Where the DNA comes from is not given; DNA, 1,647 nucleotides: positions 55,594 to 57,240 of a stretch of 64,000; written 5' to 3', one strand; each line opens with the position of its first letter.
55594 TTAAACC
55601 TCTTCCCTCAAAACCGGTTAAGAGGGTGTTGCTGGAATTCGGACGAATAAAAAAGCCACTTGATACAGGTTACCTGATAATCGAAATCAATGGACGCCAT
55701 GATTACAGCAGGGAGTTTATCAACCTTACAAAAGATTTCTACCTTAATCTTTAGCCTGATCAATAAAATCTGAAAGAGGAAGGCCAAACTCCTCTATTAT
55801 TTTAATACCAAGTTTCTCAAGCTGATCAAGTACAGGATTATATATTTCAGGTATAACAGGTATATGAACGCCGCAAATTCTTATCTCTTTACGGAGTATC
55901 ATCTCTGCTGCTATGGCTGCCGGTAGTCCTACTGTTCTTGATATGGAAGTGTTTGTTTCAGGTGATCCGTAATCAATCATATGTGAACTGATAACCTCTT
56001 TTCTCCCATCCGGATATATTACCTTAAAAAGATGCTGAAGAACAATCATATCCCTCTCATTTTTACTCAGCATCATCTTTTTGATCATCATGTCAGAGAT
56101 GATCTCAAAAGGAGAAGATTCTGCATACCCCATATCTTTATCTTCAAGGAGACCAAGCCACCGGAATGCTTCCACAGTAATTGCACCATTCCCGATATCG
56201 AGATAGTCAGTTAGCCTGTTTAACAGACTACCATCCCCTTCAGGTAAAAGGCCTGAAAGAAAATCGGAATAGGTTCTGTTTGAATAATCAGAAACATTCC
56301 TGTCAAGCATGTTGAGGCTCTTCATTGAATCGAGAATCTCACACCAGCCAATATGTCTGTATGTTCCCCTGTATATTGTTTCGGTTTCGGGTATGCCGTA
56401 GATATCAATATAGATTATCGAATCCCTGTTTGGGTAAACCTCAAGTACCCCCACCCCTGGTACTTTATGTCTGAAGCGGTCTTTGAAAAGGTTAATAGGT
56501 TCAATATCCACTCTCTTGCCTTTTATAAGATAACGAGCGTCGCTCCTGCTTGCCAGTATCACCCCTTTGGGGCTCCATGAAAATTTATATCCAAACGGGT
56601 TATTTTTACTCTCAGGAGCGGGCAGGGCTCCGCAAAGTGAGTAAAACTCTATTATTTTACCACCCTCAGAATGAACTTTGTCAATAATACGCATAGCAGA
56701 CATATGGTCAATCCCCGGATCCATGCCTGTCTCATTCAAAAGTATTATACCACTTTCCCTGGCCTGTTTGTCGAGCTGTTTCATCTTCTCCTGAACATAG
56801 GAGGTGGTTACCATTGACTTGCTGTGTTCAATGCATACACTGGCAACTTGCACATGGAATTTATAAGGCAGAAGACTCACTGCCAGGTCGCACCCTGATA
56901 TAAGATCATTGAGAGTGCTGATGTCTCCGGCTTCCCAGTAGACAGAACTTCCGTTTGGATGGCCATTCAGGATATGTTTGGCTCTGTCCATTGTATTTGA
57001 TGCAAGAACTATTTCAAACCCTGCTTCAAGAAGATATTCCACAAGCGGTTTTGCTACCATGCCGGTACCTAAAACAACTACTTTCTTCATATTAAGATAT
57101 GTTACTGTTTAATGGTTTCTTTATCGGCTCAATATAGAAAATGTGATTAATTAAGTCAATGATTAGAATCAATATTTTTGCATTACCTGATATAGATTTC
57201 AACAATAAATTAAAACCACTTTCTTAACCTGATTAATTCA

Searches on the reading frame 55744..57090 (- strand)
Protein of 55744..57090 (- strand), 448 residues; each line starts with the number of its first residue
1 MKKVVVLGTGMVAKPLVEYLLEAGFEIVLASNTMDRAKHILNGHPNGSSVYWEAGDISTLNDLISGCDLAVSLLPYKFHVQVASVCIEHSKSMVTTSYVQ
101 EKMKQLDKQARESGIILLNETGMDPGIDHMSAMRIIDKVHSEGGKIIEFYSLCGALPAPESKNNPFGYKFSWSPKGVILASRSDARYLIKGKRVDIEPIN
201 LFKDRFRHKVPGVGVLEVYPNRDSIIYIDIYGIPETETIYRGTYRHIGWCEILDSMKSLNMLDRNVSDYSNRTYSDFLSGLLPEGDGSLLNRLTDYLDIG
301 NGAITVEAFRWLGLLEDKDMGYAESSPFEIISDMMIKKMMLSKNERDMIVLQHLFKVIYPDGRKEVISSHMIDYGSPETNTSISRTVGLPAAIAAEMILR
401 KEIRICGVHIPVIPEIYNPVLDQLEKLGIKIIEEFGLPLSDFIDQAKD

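Call 22: find_encoding_contigs(protein=window:55744-57090:-, flank=3000, max_places=10)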
Protein window:55744-57090:- (448 aa): no gene with exactly this product is on record in the collection.

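Call 85: find_homologous_proteins(query=window:55744-57090:-, max_evalue=1e-80)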
Query window:55744-57090:- (448 aa): 7837 proteins with E <= 1e-80 among 8000 candidates; the best 120 are listed.
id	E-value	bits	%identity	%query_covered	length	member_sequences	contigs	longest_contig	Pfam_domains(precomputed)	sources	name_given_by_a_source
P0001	6.8e-297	1002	99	100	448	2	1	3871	PF16653.11,PF03435.25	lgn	-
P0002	3.6e-193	661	64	99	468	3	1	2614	PF16653.11,PF03435.25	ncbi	-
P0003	7.2e-192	656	64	99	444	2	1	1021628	PF16653.11,PF03435.25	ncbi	-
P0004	1.4e-190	652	64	99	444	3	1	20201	PF16653.11,PF03435.25,PF01488.27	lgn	-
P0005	2.5e-186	638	63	99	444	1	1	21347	PF16653.11,PF03435.25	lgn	-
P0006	5.1e-185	634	63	98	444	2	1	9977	PF16653.11,PF03435.25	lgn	-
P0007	5.9e-184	630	61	99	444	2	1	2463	PF16653.11,PF03435.25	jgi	jgi:saccharopine dehydrogenase-like NADP-dependent oxidoreductase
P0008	5.6e-183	627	63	99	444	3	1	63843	PF16653.11,PF03435.25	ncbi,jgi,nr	ncbi:MAG: saccharopine dehydrogenase C-terminal domain-containing protein [Marinilabiliaceae bacteri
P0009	1.3e-182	626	63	97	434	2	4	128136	PF16653.11,PF03435.25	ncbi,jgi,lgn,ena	-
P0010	2.6e-182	625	62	97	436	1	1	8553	PF16653.11,PF03435.25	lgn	-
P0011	9.5e-181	620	63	97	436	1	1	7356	PF16653.11,PF03435.25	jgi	-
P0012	1.5e-180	619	61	98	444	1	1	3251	PF16653.11,PF03435.25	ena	-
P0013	2.4e-179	615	61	99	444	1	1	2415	PF16653.11,PF03435.25,PF01488.27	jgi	jgi:saccharopine dehydrogenase-like NADP-dependent oxidoreductase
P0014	4.0e-179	614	62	98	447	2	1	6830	PF16653.11,PF03435.25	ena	-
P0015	5.5e-179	614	62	99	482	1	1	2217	PF16653.11,PF03435.25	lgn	-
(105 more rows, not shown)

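Call 86: find_encoding_contigs(protein=P0001, flank=4000, max_places=5)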
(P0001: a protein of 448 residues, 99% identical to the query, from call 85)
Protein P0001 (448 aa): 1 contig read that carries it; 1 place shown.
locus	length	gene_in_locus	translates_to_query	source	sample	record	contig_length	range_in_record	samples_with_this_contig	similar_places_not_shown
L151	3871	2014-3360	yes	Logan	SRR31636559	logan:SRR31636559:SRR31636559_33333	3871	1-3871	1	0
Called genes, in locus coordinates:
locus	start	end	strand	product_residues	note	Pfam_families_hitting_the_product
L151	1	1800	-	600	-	?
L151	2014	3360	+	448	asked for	PF03435:Sacchrp_dh_NADP, PF16653:Sacchrp_dh_C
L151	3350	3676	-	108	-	-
